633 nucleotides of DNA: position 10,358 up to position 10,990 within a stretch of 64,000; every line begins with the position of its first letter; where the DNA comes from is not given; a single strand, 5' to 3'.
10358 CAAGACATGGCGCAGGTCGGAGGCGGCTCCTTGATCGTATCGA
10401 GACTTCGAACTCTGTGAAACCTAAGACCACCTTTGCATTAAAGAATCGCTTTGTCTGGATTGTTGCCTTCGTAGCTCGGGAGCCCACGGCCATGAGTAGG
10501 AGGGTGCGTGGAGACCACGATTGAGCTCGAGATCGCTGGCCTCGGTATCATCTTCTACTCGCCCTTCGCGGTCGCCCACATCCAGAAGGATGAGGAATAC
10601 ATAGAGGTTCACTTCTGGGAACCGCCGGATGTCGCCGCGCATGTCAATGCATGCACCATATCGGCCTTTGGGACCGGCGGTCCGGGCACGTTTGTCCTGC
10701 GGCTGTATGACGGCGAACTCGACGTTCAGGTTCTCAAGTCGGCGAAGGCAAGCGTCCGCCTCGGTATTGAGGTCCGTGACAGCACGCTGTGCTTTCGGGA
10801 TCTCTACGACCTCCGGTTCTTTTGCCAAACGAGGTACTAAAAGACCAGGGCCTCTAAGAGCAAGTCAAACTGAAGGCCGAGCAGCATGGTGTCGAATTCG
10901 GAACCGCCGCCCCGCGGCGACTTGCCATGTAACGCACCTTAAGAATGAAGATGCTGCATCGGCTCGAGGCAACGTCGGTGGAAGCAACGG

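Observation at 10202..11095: A composite inverted-repeat element split by a ~690-bp low-GC cargo carrying an orphan ORF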

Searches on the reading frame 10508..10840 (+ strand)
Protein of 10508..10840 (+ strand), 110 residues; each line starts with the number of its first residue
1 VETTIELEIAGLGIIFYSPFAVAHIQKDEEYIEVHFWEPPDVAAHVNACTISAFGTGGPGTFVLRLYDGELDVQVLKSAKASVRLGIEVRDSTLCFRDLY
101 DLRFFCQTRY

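Call 11: search_protein_families(library=pfam, proteins=[window:10508-10840:+], max_evalue=0.01)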
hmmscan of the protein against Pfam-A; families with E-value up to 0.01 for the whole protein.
window:10508-10840:+ (110 aa): 0 families

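Call 13: find_homologous_proteins(query=window:10508-10837:+, max_evalue=0.01)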
Query window:10508-10837:+ (110 aa): 63 proteins with E <= 0.01 among 63 candidates.
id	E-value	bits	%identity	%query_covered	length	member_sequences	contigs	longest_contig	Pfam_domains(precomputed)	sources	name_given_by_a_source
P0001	2.5e-68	245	100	100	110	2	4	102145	-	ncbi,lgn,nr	ncbi:MAG TPA: hypothetical protein VHI98_27970 [Vicinamibacterales bacterium]|nr:hypothetical protei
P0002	2.3e-53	197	85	93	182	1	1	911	-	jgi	jgi:hypothetical protein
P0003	2.9e-50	187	79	93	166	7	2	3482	-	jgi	jgi:hypothetical protein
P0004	1.5e-45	172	76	93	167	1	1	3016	-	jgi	jgi:hypothetical protein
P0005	2.1e-43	165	74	93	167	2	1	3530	-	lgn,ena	-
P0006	4.6e-42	160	71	93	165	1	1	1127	-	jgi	jgi:hypothetical protein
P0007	3.2e-40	154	68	93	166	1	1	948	-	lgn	-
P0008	4.3e-40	154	70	93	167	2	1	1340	-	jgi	jgi:hypothetical protein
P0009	1.2e-38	149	67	93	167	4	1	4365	-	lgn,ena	-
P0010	7.3e-38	147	66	93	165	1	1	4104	-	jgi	jgi:hypothetical protein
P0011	1.9e-36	142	65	93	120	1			-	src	-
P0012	2.3e-35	139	62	93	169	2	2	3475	-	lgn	-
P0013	1.2e-33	133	59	93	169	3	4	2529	-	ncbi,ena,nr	ncbi:MAG: hypothetical protein GY878_12700 [Fuerstiella sp.]|nr:hypothetical protein [Fuerstiella sp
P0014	1.3e-33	133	60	93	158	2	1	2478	-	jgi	jgi:hypothetical protein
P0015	3.7e-33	132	56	93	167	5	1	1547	-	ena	-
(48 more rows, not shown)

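Call 17: find_encoding_contigs(protein=P0001, flank=3000, max_places=6)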
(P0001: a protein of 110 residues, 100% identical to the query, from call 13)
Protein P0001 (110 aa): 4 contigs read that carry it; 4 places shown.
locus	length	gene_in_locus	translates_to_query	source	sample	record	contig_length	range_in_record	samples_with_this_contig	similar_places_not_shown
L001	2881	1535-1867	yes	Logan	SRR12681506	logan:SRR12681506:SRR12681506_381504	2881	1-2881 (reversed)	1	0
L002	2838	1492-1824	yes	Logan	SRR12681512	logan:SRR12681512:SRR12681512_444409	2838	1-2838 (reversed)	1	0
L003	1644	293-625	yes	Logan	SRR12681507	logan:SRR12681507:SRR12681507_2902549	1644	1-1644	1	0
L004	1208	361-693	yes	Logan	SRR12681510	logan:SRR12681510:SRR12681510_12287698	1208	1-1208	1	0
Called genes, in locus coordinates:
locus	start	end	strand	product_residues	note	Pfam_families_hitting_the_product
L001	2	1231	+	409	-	?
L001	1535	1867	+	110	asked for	-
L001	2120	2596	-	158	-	PF13527:Acetyltransf_9 (faint), PF00583:Acetyltransf_1, PF13673:Acetyltransf_10, PF13508:Acetyltransf_7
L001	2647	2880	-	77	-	?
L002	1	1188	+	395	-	?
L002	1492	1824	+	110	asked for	-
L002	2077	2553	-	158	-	PF13527:Acetyltransf_9 (faint), PF00583:Acetyltransf_1, PF13673:Acetyltransf_10, PF13508:Acetyltransf_7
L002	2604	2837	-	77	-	?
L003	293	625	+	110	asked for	-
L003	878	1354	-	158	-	PF13527:Acetyltransf_9 (faint), PF00583:Acetyltransf_1, PF13673:Acetyltransf_10, PF13508:Acetyltransf_7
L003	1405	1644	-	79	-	?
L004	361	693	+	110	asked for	-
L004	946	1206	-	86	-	?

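Call 18: find_encoding_contigs(protein=P0003, flank=4000, max_places=4)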
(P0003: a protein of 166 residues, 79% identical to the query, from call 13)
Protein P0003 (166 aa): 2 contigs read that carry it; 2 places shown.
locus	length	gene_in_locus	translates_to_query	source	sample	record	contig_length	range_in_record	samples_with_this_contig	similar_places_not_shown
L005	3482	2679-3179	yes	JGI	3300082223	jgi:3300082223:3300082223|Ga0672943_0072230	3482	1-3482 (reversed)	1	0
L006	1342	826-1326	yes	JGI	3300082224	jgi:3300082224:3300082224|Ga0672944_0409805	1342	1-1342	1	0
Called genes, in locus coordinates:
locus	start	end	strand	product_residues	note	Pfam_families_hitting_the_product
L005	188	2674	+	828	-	PF07944:Beta-AFase-like_GH127_cat, PF20736:Glyco_hydro127M, PF20737:Glyco_hydro127C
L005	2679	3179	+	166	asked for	-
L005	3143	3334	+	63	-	-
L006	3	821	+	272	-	?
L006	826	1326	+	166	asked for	-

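Call 22: find_encoding_contigs(protein=P0002, flank=4000, max_places=3)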
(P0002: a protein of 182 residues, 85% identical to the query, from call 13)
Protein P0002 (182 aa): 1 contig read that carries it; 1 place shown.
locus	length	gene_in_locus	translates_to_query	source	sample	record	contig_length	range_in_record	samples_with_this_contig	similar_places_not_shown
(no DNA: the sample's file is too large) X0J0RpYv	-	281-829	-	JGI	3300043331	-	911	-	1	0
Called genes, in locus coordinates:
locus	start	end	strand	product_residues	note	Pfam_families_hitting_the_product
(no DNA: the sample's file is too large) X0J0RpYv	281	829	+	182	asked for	-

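Call 23: find_encoding_contigs(protein=P0004, flank=4000, max_places=3)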
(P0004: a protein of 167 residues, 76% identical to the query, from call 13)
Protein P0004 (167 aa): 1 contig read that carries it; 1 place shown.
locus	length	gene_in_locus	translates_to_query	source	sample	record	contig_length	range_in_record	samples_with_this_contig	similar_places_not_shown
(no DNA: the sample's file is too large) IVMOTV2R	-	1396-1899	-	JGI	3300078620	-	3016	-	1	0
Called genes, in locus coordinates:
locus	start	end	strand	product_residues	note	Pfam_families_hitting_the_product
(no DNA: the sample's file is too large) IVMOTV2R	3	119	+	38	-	?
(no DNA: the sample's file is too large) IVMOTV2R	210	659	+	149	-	-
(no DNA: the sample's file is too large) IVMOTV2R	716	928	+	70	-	-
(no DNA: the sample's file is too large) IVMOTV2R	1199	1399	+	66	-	PF09347:DUF1989 (faint)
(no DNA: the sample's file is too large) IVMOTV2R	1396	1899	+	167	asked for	-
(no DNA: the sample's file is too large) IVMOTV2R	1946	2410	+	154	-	PF12973:Cupin_7, PF14499:DUF4437 (weak)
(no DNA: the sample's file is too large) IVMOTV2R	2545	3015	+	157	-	?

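Call 26: find_related_loci(query=A2, collection=metagenome_contigs, flank=5000)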
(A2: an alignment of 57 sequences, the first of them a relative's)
Query A2 (182 aa) in metagenome_contigs; peptide patterns used: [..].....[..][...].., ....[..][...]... (x = any residue, [..] = any of these).
189 stretches matched a pattern; 79 encode a relative of the query (tblastn E <= 1e-3); 79 distinct loci.
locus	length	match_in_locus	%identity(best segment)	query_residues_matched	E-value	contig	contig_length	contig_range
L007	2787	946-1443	67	1-165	5e-72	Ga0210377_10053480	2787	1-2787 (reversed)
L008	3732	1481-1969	62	1-162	2e-66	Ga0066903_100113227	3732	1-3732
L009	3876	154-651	57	1-165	2e-62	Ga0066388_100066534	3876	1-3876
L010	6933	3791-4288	55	1-165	4e-62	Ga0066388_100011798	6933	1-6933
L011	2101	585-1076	54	1-163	2e-58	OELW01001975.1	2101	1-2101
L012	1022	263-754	50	1-163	9e-61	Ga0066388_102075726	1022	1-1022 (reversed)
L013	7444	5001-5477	52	5-162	5e-53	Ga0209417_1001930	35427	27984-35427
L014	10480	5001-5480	54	5-162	1e-52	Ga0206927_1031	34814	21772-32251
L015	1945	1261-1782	47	5-175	9e-49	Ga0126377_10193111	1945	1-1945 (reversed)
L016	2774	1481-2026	46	3-182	3e-47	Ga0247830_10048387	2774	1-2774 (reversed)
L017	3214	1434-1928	47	3-166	3e-47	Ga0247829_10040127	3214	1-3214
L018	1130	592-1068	45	5-162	2e-47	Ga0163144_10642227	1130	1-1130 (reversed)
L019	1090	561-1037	45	5-162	1e-47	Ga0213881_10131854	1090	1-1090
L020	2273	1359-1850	46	3-165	2e-45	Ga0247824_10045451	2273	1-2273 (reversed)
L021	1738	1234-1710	44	5-162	3e-46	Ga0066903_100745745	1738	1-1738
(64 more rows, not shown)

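Call 38: predict_structure(alignment_id=A3)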
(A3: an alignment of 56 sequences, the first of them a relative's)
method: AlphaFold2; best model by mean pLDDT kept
length: 166 residues; sequences in the alignment: 56
mean_pLDDT: 94.3   pTM: 0.89
mean pLDDT of the five models: 94.3, 94.2, 93.7, 93.6, 93.4
residues with pLDDT >= 90: 148; 70-90: 10; 50-70: 7; < 50: 1
segments of 3 or more residues with pLDDT < 50: none
pLDDT, mean of each block of 10 residues (from residue 1): 95 96 98 96 98 95 97 92 98 98 97 98 94 73 98 98 78
secondary structure, 60 per line:
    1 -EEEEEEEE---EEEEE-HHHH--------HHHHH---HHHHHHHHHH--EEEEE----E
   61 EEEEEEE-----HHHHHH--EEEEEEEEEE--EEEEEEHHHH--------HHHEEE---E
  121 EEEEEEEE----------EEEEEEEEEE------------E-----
elements in order: E2-9 E13-17 H19-22 H31-35 H39-48 E51-55 E60-67 H73-78 E81-90 E93-98 H99-102 E114-116 E120-128 E139-148

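Call 45: fold_search(model_id=the predicted structure, library=pdb)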
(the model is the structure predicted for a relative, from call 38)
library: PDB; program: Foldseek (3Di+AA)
matches with E <= 10: 276; with E <= 0.001: 4
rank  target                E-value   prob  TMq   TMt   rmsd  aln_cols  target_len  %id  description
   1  4mqd_A                8.3e-07  1.00  0.53  0.64   5.0       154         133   12  Crystal structure of ComJ, inhibitor of the DNA degrading activity of NucA, from Bacillus subtilis (released 2013-10-09)
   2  6i86_C                1.3e-06  1.00  0.57  0.60   5.2       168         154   12  Crocagin biosynthetic gene J (released 2019-03-13)
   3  6i86_A                1.9e-06  1.00  0.57  0.60   5.2       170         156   14  Crocagin biosynthetic gene J (released 2019-03-13)
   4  4mqd_B                2.5e-06  1.00  0.51  0.61   5.5       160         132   14  Crystal structure of ComJ, inhibitor of the DNA degrading activity of NucA, from Bacillus subtilis (released 2013-10-09)
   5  3u0j_B                8.9e-02  0.13  0.22  0.16  15.0       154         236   10  Crystal structure of ADP-ribosyltransferase HopU1 of Pseudomonas syringae pv. Tomato DC3000 (released 2011-11-02)
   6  9gcb_A                1.7e-01  0.03  0.14  0.13  12.5       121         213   11  DUF4198 protein from Ideonella sakaiensis with Ni bound (released 2025-09-10)
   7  9cb0_A                3.9e-01  0.02  0.14  0.04  18.0       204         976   13  SARS-CoV-2 S protein - Accum modified (released 2025-07-23)
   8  2gey_B                6.9e-01  0.04  0.14  0.17  12.3       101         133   10  Crystal Structure of AclR a putative hydroxylase from Streptomyces galilaeus (released 2006-07-18)
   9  8r2b_B                7.8e-01  0.02  0.15  0.18  14.8       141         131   12  X-ray crystallographic structure of SnoaL2 in complex with the polyketide substrate (released 2024-08-07)
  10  7s7v_C                8.3e-01  0.02  0.15  0.06  17.4       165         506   10  Crystal structure of iNicSnFR3a Fluorescent Nicotine Sensor (released 2021-10-13)
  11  4lwp_B                8.8e-01  0.06  0.26  0.15  15.3       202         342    6  Crystal structure of PRMT6-SAH (released 2014-02-19)
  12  7s7v_A                8.8e-01  0.02  0.14  0.06  17.6       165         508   12  Crystal structure of iNicSnFR3a Fluorescent Nicotine Sensor (released 2021-10-13)
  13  8f2o_l                1.0e+00  0.05  0.17  0.07  14.2       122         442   13  Phi-29 expanded, DNA-packaged fiberless prohead (released 2023-11-15)
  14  4g56_A                1.1e+00  0.02  0.17  0.06  16.9       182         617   11  Crystal Structure of full length PRMT5/MEP50 complexes from Xenopus laevis (released 2012-10-03)
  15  4g0b_B                1.1e+00  0.01  0.09  0.06  16.1       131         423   10  Structure of native HCT from Coffea canephora (released 2012-08-01)
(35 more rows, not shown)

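Call 48: search_protein_families(library=ncbifam, proteins=[P0003], max_evalue=0.01)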
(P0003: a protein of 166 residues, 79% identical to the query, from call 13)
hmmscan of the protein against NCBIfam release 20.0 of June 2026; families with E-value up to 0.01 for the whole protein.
P0003 (166 aa): 0 families

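Call 60: find_encoding_contigs(protein=P0005, flank=4000, max_places=3)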
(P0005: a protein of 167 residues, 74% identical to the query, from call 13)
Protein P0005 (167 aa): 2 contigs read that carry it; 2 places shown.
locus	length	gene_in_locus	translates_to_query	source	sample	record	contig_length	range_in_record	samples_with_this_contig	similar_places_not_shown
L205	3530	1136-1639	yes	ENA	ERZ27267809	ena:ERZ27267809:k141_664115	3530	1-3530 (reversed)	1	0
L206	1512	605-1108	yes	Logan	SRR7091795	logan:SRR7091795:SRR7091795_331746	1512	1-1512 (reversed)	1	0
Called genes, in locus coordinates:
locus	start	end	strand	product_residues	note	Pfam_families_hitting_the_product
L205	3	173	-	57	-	?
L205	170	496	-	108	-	PF00990:GGDEF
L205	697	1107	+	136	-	PF12895:ANAPC3 (faint), PF00515:TPR_1 (faint), PF07719:TPR_2 (faint), PF13432:TPR_16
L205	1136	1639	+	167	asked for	-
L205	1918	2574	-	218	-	PF04986:Y2_Tnp (weak)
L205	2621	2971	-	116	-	-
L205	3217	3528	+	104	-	?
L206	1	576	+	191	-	?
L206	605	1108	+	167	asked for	-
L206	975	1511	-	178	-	?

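Call 61: find_encoding_contigs(protein=P0006, flank=4000, max_places=3)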
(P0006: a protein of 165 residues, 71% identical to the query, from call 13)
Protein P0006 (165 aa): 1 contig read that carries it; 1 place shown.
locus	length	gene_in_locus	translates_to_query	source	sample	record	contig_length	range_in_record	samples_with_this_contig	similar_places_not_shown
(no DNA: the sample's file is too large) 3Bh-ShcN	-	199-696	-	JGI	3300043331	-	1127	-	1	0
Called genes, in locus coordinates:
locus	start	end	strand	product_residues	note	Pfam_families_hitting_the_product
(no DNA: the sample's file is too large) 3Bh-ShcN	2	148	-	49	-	?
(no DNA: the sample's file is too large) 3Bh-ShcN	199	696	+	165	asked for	-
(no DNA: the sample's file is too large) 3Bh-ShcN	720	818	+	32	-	-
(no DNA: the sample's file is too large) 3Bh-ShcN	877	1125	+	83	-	?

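Call 84: search_protein_families(library=pfam, alignment_id=A3, max_evalue=1)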
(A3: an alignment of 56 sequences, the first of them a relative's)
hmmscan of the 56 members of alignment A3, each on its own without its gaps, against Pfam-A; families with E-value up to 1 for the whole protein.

A. member 1, P0003 (166 aa): 0 families

B. families by the number of members that match (of 56 scanned): 7 families
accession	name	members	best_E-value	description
PF04628.19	Sedlin_N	1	0.032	Sedlin, N-terminal conserved region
PF07936.17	Defensin_4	1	0.096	Potassium-channel blocking toxin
PF17127.10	DUF5106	1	0.1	Domain of unknown function (DUF5106)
PF14686.12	fn3_3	1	0.16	Polysaccharide lyase family 4, domain II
PF08252.16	Leader_CPA1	1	0.21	arg-2/CPA1 leader peptide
PF14660.12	DUF4458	1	0.23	Domain of unknown function (DUF4458)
PF22865.1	MgtS-like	1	0.27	Small protein MgtS-like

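Call 85: search_solved_structures(query=A3, max_evalue=10)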
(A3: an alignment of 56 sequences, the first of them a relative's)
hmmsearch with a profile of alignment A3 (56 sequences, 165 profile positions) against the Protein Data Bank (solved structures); distinct sequences matched with E-value up to 10: 1.
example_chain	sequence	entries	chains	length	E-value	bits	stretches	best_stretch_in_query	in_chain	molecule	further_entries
4ap9_A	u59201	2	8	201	0.46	13.3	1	62-108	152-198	PHOSPHOSERINE PHOSPHATASE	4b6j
